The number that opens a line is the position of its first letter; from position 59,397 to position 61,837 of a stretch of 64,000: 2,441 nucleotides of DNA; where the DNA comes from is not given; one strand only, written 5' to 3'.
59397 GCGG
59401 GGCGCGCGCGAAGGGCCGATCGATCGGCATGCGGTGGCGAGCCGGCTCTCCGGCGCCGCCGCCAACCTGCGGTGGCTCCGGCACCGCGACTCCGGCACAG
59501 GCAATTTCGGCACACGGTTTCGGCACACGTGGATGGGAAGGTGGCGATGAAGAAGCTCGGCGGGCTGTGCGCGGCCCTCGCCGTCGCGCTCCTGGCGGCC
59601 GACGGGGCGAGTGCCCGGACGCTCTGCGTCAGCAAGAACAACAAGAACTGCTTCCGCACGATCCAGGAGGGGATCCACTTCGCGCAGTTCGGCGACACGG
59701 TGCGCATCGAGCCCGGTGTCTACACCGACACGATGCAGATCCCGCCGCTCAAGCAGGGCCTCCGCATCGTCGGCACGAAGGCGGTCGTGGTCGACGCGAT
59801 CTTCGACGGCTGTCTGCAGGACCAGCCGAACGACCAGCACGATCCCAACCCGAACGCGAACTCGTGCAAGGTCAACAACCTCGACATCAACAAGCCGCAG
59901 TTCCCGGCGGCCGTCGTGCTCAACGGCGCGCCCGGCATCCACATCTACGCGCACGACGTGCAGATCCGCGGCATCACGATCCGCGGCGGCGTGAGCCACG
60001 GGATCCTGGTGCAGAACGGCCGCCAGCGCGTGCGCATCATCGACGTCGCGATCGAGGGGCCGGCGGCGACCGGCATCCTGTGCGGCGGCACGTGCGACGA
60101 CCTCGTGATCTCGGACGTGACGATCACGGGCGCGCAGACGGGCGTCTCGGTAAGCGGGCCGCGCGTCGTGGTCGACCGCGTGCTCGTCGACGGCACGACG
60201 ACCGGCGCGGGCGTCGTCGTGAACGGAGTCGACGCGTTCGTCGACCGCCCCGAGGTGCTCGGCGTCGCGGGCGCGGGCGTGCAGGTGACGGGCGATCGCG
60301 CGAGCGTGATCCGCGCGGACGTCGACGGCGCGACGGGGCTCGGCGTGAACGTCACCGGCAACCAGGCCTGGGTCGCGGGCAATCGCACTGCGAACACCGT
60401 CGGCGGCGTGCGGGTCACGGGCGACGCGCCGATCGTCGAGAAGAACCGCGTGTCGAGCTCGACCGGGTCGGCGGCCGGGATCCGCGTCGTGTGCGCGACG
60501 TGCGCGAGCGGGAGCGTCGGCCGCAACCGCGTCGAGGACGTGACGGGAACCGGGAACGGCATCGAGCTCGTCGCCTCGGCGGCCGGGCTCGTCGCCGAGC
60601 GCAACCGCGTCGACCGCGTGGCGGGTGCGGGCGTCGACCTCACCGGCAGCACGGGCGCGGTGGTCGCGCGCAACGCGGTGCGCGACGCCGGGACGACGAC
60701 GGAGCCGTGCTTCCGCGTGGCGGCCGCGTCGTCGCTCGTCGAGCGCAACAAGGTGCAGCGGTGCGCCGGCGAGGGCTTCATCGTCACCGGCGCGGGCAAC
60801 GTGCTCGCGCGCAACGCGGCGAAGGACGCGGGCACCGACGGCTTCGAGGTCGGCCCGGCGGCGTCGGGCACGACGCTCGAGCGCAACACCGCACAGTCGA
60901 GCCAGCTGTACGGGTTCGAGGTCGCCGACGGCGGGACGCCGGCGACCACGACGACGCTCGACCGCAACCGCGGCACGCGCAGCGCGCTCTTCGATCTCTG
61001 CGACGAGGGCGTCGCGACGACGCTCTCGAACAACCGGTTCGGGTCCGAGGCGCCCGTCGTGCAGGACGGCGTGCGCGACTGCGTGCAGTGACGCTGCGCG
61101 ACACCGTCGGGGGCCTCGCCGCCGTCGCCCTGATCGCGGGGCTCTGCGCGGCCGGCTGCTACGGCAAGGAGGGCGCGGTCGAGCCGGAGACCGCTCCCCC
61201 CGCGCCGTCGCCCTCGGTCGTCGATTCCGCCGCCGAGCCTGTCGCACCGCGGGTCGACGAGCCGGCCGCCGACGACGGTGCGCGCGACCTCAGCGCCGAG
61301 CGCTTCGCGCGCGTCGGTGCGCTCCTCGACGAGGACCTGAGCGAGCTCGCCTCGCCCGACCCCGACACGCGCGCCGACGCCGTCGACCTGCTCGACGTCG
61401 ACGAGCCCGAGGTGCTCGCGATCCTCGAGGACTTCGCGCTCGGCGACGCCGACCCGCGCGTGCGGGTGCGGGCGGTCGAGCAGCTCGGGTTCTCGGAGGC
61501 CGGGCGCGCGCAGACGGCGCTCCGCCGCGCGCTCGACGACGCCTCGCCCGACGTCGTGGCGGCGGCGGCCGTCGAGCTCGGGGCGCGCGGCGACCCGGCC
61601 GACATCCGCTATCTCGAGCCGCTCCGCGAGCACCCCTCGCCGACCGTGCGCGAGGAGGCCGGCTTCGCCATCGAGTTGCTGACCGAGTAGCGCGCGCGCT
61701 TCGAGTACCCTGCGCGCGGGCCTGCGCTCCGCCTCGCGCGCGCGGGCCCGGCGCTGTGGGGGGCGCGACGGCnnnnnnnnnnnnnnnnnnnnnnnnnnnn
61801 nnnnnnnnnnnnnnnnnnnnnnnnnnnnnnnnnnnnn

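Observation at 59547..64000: Minimal alginate-like polysaccharide modification module: secreted beta-helix + HEAT lipoprotein + MBOAT + SGNH-like partner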

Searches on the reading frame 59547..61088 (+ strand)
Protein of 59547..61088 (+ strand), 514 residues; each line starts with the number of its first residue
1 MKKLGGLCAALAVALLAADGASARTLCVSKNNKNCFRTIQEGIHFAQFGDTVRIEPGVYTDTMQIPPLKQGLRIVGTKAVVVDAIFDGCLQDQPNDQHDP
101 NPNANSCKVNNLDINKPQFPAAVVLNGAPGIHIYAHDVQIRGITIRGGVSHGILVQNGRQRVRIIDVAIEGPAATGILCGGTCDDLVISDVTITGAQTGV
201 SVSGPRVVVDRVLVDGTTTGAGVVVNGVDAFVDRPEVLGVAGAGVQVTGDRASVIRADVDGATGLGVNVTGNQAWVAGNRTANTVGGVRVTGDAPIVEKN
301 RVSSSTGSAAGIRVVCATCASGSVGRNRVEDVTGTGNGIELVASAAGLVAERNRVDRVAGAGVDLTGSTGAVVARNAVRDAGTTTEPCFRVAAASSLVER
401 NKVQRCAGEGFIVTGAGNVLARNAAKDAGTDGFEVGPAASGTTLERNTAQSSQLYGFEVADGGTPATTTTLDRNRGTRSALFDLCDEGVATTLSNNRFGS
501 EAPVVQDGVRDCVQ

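Call 6: search_protein_families(library=pfam, proteins=[window:59547-61088:+], max_evalue=1)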
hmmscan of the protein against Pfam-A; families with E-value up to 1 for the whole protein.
window:59547-61088:+ (514 aa): 2 families
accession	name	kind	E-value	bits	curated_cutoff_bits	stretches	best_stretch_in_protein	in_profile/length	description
PF13229.12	Beta_helix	-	2e-24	86.4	25.9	3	221-377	1-157/158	Right handed beta helix region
PF12708.12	Pect-lyase_RHGA_epim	-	0.35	11.1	27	1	136-220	125-211/213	Rhamnogalacturonase A/epimerase, pectate lyase-like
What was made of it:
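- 59547..61091 (+): Secreted right-handed beta-helix protein, 514 aa, with a signal peptide and several Cys pairs. Its specificity is unknown. PF13229 at 2e-24 (call 6).
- Checked: (1) Beta-helix, 59547-61091, 514 aa. It has a Sec signal peptide and hits PF13229 Beta_helix at 2e-24 (call 6).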

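Call 8: search_protein_families(library=ncbifam, proteins=[window:59547-61088:+], max_evalue=1)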
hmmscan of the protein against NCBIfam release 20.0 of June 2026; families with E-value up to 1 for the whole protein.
window:59547-61088:+ (514 aa): 3 families
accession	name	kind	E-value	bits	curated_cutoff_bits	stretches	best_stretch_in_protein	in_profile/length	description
TIGR03804.1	para_beta_helix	repeat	2.9e-05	23.7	19.45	0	439-461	7-28/44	parallel beta-helix repeat protein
TIGR04247.1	NosD_copper_fam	subfamily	0.00045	18.9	300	1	39-173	1-119/377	nitrous oxide reductase family maturation protein NosD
TIGR04359.1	TrbK_RP4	equivalog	0.22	11.5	23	1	77-112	4-34/67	entry exclusion lipoprotein TrbK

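Call 24: find_homologous_proteins(query=window:59547-61088:+, max_evalue=0.001)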
Query window:59547-61088:+ (514 aa): 5 proteins with E <= 0.001 among 8000 candidates.
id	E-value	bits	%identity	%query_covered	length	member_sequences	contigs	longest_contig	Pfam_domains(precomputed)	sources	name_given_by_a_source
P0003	0.0e+0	1105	100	100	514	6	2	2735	PF13229.13,PF22842.4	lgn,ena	-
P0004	2.2e-14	71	27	96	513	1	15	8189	PF13229.13,PF07602.18,PF22842.4,PF05048.20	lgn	-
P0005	2.5e-14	71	30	92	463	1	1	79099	PF13229.13,PF22842.4,PF05048.20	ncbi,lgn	-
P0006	1.2e-6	46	27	82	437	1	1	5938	PF13229.13,PF05048.20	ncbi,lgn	-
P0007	7.2e-4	37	29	63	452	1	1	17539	PF13229.13,PF05048.20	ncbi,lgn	-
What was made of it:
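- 59547..61091 (+): Only 5 sequence relatives were found (call 24).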

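Call 25: find_encoding_contigs(protein=P0005, flank=8000, max_places=3)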
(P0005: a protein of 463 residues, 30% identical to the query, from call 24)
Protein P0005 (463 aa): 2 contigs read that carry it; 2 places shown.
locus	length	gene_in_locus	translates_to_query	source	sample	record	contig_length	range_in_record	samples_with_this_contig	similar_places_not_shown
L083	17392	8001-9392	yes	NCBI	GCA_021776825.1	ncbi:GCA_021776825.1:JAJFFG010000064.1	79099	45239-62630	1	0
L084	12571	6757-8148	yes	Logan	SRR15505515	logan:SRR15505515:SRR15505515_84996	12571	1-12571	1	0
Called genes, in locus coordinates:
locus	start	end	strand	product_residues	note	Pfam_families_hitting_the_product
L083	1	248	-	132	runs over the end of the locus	PF01850:PIN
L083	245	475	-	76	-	PF22513:FitA-like_RHH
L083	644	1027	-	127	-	-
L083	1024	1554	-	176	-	-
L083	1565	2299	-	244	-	-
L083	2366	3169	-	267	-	PF01636:APH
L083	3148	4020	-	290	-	PF00583:Acetyltransf_1, PF13673:Acetyltransf_10 (weak), PF13508:Acetyltransf_7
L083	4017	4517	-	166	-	PF08020:DUF1706, PF12867:DinB_2, PF11716:MDMPI_N (weak)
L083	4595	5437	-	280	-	PF14080:DUF4261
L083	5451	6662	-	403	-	-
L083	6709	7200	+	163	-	-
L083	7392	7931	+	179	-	-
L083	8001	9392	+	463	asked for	PF22842:Pel9A-like_beta_helix (faint), PF13229:Beta_helix, PF05048:NosD (weak), PF13229:Beta_helix (weak)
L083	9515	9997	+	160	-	-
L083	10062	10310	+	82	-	-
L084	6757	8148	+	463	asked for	PF22842:Pel9A-like_beta_helix (faint), PF13229:Beta_helix, PF05048:NosD (weak), PF13229:Beta_helix (weak)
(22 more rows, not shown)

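Call 26: find_encoding_contigs(protein=P0004, flank=8000, max_places=3)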
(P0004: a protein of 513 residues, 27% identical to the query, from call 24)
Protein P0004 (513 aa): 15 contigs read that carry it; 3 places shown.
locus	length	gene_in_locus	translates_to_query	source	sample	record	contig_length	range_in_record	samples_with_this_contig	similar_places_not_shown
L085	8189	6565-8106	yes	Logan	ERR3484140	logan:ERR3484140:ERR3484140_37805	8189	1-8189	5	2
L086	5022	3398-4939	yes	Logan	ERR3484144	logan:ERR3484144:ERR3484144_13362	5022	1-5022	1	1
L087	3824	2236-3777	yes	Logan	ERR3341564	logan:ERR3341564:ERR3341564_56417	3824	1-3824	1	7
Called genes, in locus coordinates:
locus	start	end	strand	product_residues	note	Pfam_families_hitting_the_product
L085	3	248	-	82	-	?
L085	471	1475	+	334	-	-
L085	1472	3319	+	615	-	PF02543:Carbam_trans_N (weak), PF00814:TsaD (faint), PF02543:Carbam_trans_N, PF16861:Carbam_trans_C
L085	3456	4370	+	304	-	-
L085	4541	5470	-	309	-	-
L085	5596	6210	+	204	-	PF07847:PCO_ADO (weak), PF05995:CDO_I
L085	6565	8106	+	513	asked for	PF07602:DUF1565 (faint), PF22842:Pel9A-like_beta_helix (weak), PF05048:NosD (faint), PF13229:Beta_helix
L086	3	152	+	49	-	?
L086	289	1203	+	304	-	-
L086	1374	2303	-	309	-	-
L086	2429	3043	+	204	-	PF07847:PCO_ADO (weak), PF05995:CDO_I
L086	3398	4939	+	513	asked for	PF07602:DUF1565 (faint), PF22842:Pel9A-like_beta_helix (weak), PF05048:NosD (faint), PF13229:Beta_helix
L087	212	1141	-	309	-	-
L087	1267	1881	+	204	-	PF07847:PCO_ADO (weak), PF05995:CDO_I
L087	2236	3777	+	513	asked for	PF07602:DUF1565 (faint), PF22842:Pel9A-like_beta_helix (weak), PF05048:NosD (faint), PF13229:Beta_helix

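Call 27: find_encoding_contigs(protein=P0007, flank=8000, max_places=3)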
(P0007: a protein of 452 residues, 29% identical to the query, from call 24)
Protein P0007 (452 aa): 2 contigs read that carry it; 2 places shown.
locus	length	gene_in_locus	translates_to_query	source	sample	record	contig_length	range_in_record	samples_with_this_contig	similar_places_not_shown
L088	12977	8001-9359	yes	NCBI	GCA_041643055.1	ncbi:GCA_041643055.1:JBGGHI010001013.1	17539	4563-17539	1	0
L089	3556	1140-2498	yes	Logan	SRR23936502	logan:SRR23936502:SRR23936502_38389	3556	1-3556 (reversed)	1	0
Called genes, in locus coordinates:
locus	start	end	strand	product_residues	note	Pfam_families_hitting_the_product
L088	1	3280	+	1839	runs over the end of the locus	PF00069:Pkinase, PF13424:TPR_12 (weak), PF01590:GAF, PF13185:GAF_2, PF13492:GAF_3, PF02518:HATPase_c, PF00072:Response_reg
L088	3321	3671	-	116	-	-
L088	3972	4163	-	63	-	-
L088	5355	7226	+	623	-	PF22168:DIP2311-like_C (faint), PF00158:Sigma54_activat, PF14532:Sigma54_activ_2, PF07728:AAA_5, PF25601:AAA_lid_14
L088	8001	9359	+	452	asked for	PF13229:Beta_helix (weak), PF05048:NosD, PF13229:Beta_helix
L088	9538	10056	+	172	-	PF00582:Usp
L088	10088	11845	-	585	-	PF02616:SMC_ScpA, PF00551:Formyl_trans_N, PF02911:Formyl_trans_C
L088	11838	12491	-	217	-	PF02163:Peptidase_M50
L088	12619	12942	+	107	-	-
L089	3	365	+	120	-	?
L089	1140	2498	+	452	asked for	PF13229:Beta_helix (weak), PF05048:NosD, PF13229:Beta_helix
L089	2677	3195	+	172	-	PF00582:Usp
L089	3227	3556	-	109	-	?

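Call 46: search_solved_structures(query=window:59547-61088:+, max_evalue=10, show_alignments=0)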
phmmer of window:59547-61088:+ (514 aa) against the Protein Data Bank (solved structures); distinct sequences matched with E-value up to 10: 0.
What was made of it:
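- Tried and rejected: The beta-helix search gave none at all (call 46).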

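Call 71: predict_structure(alignment_id=A5)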
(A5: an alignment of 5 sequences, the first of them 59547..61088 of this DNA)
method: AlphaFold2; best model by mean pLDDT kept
length: 514 residues; sequences in the alignment: 5
mean_pLDDT: 83.4   pTM: 0.81
mean pLDDT of the five models: 83.4, 82.9, 80.4, 78.7, 78.7
residues with pLDDT >= 90: 305; 70-90: 105; 50-70: 36; < 50: 68
segments of 3 or more residues with pLDDT < 50: 1-7, 14-20, 87-126, 500-504, 506-514
pLDDT, mean of each block of 10 residues (from residue 1): 48 47 84 91 92 94 87 89 62 43 41 38 55 93 87 85 95 90 93 94 95 91 96 97 96 98 97 97 97 96 93 87 96 92 86 96 90 96 89 94 96 95 95 90 94 86 68 81 60 70 45 45
secondary structure, 60 per line:
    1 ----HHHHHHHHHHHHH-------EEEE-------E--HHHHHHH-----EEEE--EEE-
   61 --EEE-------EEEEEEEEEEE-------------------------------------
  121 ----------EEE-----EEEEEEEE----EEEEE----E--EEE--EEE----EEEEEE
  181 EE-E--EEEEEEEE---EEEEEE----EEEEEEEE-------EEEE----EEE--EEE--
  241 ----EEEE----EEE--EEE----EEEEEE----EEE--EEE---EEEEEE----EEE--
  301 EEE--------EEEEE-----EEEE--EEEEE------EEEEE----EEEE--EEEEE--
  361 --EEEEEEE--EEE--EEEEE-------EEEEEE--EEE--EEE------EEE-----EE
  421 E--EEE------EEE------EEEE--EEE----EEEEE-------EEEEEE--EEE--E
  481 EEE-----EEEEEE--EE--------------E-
elements in order: H5-17 E25-28 H39-45 E51-54 E57-59 E63-65 E73-83 E131-133 E139-146 E151-155 E163-165 E168-170 E175-182 E187-194 E198-203 E208-215 E223-226 E231-233 E236-238 E245-248 E253-255 E258-260 E265-270 E275-277 E280-282 E286-291 E296-298 E301-303 E312-316 E322-325 E328-332 E339-343 E348-351 E354-358 E363-369 E372-374 E377-381 E389-394 E397-399 E402-404 E411-413 E419-421 E424-426 E433-435 E442-445 E448-450 E455-459 E467-472 E475-477 E480-483 E489-494
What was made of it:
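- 59547..61091 (+): AF2 model pLDDT 83.4 (call 71).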

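Call 73: fold_search(model_id=the predicted structure, library=pdb)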
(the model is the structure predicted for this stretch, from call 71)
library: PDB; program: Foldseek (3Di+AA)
matches with E <= 10: 505; with E <= 0.001: 82
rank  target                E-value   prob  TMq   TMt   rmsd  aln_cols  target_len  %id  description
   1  7dmk_B                4.2e-06  1.00  0.31  0.23  22.3       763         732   10  PL6 alginate lyase BcAlyPL6 (released 2021-10-06)
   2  8egr_A                1.6e-05  1.00  0.44  0.39  13.7       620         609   11  Upper tail structure of Staphylococcus phage Andhra (released 2022-12-14)
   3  7eea_C                1.8e-05  1.00  0.34  0.28  10.0       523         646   13  Cyanophage Pam1 tailspike receptor-binding domain (released 2021-10-20)
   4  7w1c_D                1.8e-05  1.00  0.31  0.26  10.2       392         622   12  Crystal structure of Klebsiella pneumoniae K1 capsule-specific polysaccharide lyase in a P1 crystal form (released 2022-05-18)
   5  7o77                  2.0e-05  1.00  0.40  0.30  21.6       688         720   10  Structure of the PL6 family alginate lyase Patl3640 from Pseudoalteromonas atlantica T6c (released 2021-07-28)
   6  5lw3                  2.2e-05  1.00  0.26  0.33  12.6       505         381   11  Azotobacter vinelandii Mannuronan C-5 epimerase AlgE6 A-module (released 2017-10-25)
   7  7dmk_A                2.7e-05  1.00  0.36  0.27  21.3       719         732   11  PL6 alginate lyase BcAlyPL6 (released 2021-10-06)
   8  2pyg_B                2.7e-05  1.00  0.23  0.29  12.9       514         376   11  Azotobacter vinelandii Mannuronan C-5 epimerase AlgE4 A-module (released 2008-05-27)
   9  7eea_B                2.9e-05  1.00  0.48  0.39  11.0       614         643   13  Cyanophage Pam1 tailspike receptor-binding domain (released 2021-10-20)
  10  7o7t                  3.9e-05  1.00  0.28  0.21  19.8       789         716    8  Structure of the PL6 family alginate lyase Patl3640 from Pseudoalteromonas atlantica T6c in complex with 4-deoxy-L-eryth (released 2021-07-28)
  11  7c7d_A                4.5e-05  0.99  0.21  0.21  14.1       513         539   12  Crystal structure of the catalytic unit of thermostable GH87 alpha-1,3-glucanase from Streptomyces thermodiastaticus s (released 2020-11-11)
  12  7eea_A                4.7e-05  1.00  0.46  0.38  10.8       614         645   13  Cyanophage Pam1 tailspike receptor-binding domain (released 2021-10-20)
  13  2pyg_A                4.9e-05  1.00  0.22  0.29  12.5       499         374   12  Azotobacter vinelandii Mannuronan C-5 epimerase AlgE4 A-module (released 2008-05-27)
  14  6qps_B                5.2e-05  0.99  0.21  0.24  14.0       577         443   11  Structural characterization of a mannuronic acid specific polysaccharide family 6 lyase enzyme from human gut microbio (released 2019-09-25)
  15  8bwk_C                5.4e-05  1.00  0.29  0.21  20.6       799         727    9  Metagenomic derived PL6 alginate lyase (released 2023-12-20)
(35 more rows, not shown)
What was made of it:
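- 59547..61091 (+): Foldseek gives generic hits to glycan-active beta-helices (call 73).
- The beta-helix fold class is dominated by glycan-active enzymes (call 73). AlgE4/AlgE6, PL6 alginate lyases and AlgG are among the beta-helix fold hits (call 73). The same fold search returns tailspikes, pectin methylesterase, GH87, NosD and others at equal scores (call 73).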

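Call 76: find_related_loci(query=window:59547-61088:+, collection=metagenome_contigs, flank=10000)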
Query window:59547-61088:+ (514 aa) in metagenome_contigs; peptide patterns used: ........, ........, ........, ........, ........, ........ (x = any residue, [..] = any of these).
280 stretches matched a pattern; 1 encode a relative of the query (tblastn E <= 1e-3); 1 distinct loci.
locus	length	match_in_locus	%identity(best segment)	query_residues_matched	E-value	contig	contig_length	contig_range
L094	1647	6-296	52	415-512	7e-23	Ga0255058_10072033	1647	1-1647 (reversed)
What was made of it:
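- Tried and rejected: The second metagenome scan, with the beta-helix, gave only L094 (call 76).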

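Call 83: search_protein_families(library=ncbifam, proteins=[L094:388-1440:+], max_evalue=0.01)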
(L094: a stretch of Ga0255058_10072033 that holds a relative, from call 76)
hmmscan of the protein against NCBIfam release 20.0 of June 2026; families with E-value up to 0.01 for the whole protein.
L094:388-1440:+ (351 aa): 5 families
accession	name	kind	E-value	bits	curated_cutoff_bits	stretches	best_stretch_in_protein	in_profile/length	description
TIGR02270.1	TIGR02270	subfamily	6.9e-05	22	206.8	1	234-343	93-201/410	TIGR02270 family protein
NF010374.0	PRK13800.1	equivalog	0.00025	19.4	1196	1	218-345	606-710/898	fumarate reductase/succinate dehydrogenase flavoprotein subunit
NF058502.1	phyc_lyase_CpcE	equivalog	0.002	17.7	330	0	277-337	61-121/260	C-phycocyanin alpha-cysteine-84 phycocyanobilin lyase subunit CpcE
NF058515.1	phyc_lyase_CpcF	equivalog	0.0033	17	220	0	130-156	133-159/200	C-phycocyanin alpha-cysteine-84 phycocyanobilin lyase subunit CpcF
NF045915.1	PhycobilmeDegNblB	equivalog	0.0078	15.8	300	1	291-336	68-177/214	phycobilisome degradation protein NblB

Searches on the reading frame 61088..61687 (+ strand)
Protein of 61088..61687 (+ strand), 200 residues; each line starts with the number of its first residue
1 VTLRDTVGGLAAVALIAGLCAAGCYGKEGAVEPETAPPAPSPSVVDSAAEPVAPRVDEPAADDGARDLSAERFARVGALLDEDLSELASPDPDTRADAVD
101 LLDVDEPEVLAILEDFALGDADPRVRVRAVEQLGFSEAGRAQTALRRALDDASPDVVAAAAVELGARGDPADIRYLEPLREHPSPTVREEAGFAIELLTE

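Call 6: search_protein_families(library=pfam, proteins=[window:61088-61687:+], max_evalue=1)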
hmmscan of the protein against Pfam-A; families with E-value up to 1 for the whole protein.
window:61088-61687:+ (200 aa): 4 families
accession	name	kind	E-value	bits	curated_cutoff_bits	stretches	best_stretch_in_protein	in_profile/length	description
PF13646.12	HEAT_2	-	2e-20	73.3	27.7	2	118-195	8-87/88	HEAT repeats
PF02985.28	HEAT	-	2.6e-05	24.5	23.5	0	118-134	9-25/31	HEAT repeat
PF13513.12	HEAT_EZ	-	0.098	13.7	27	0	173-196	30-53/55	HEAT-like repeat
PF03130.22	HEAT_PBS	-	0.18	13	20.9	1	125-151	1-27/27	PBS lyase HEAT-like repeat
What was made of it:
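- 61088..61690 (+): HEAT-repeat lipoprotein, 200 aa. It has a lipobox ...AAGC|YGKEG, a Pro/Ala-rich linker and a C-terminal HEAT_2 domain. It overlaps the beta-helix gene by GTGA. PF13646 at 2e-20 (call 6).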

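Call 8: search_protein_families(library=ncbifam, proteins=[window:61088-61687:+], max_evalue=1)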
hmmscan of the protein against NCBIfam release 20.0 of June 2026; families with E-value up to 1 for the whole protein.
window:61088-61687:+ (200 aa): 3 families
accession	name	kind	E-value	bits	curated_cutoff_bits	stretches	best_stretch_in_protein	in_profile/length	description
NF045915.1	PhycobilmeDegNblB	equivalog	5.2e-05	22.9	300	2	87-166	10-93/214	phycobilisome degradation protein NblB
NF010374.0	PRK13800.1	equivalog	0.00017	20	1196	1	80-164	591-677/898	fumarate reductase/succinate dehydrogenase flavoprotein subunit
NF053526.1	Myco_lipo_LppK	equivalog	1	9.3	125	1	5-54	4-54/167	lipoprotein LppK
